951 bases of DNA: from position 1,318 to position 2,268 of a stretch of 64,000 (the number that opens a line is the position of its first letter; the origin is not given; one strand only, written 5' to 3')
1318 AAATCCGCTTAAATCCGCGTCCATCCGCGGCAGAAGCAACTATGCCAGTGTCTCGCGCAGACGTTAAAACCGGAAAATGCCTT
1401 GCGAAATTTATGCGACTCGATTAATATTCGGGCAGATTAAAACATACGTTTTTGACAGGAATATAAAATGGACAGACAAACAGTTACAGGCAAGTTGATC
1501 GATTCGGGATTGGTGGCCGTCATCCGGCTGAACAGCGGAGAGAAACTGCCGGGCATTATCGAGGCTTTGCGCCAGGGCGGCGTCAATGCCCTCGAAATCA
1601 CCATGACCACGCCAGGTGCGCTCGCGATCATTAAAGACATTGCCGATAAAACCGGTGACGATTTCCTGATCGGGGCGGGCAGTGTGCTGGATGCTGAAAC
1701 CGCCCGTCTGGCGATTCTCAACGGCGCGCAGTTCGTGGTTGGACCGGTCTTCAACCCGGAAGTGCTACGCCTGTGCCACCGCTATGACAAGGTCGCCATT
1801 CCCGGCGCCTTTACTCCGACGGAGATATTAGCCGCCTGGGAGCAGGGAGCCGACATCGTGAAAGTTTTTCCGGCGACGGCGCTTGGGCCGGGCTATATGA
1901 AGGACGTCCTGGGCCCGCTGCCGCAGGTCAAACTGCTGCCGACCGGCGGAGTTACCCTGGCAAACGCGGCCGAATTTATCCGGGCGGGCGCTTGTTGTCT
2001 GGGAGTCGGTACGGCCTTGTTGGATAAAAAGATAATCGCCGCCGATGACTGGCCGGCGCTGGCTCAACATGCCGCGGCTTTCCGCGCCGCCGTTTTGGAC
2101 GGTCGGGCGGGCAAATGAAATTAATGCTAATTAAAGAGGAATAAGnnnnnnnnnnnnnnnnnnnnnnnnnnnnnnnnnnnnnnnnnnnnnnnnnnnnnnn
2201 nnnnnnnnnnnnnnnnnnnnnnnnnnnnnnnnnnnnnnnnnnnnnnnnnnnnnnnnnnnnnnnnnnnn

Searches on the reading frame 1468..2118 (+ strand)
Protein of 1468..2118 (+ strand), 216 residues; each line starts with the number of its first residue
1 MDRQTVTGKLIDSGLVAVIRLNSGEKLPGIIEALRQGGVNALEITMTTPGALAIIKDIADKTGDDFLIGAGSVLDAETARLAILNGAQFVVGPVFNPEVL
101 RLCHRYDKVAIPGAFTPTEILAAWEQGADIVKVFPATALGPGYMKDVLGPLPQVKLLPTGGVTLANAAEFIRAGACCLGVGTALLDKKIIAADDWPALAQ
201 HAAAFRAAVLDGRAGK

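Call 18: find_encoding_contigs(protein=window:1468-2118:+, flank=10000, max_places=1)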
Protein window:1468-2118:+ (216 aa): 11 contigs read that carry it; 1 place shown.
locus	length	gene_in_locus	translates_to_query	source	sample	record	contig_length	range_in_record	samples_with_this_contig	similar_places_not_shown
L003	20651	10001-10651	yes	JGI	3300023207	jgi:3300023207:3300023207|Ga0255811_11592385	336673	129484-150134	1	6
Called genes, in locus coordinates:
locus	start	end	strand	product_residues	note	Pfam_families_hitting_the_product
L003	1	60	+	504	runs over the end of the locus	PF00111:Fer2, PF17651:Raco_middle, PF14574:RACo_C_ter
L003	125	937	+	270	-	-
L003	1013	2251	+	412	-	PF07992:Pyr_redox_2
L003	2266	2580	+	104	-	PF04358:DsrC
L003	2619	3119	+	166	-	PF02635:DsrE (faint), PF13686:DrsE_2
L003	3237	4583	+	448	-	PF05896:NQRA_N, PF24836:NQRA_2nd, PF11973:NQRA_SLBB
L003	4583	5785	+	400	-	PF03116:NQR2_RnfD_RnfE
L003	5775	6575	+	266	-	PF04205:FMN_bind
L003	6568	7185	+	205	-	PF02508:Rnf-Nqr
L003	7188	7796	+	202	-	PF02508:Rnf-Nqr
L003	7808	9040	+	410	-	PF00111:Fer2, PF00970:FAD_binding_6, PF00175:NAD_binding_1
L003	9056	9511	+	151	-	PF00571:CBS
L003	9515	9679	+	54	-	-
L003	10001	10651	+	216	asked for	PF01081:Aldolase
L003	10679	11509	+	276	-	PF04962:KduI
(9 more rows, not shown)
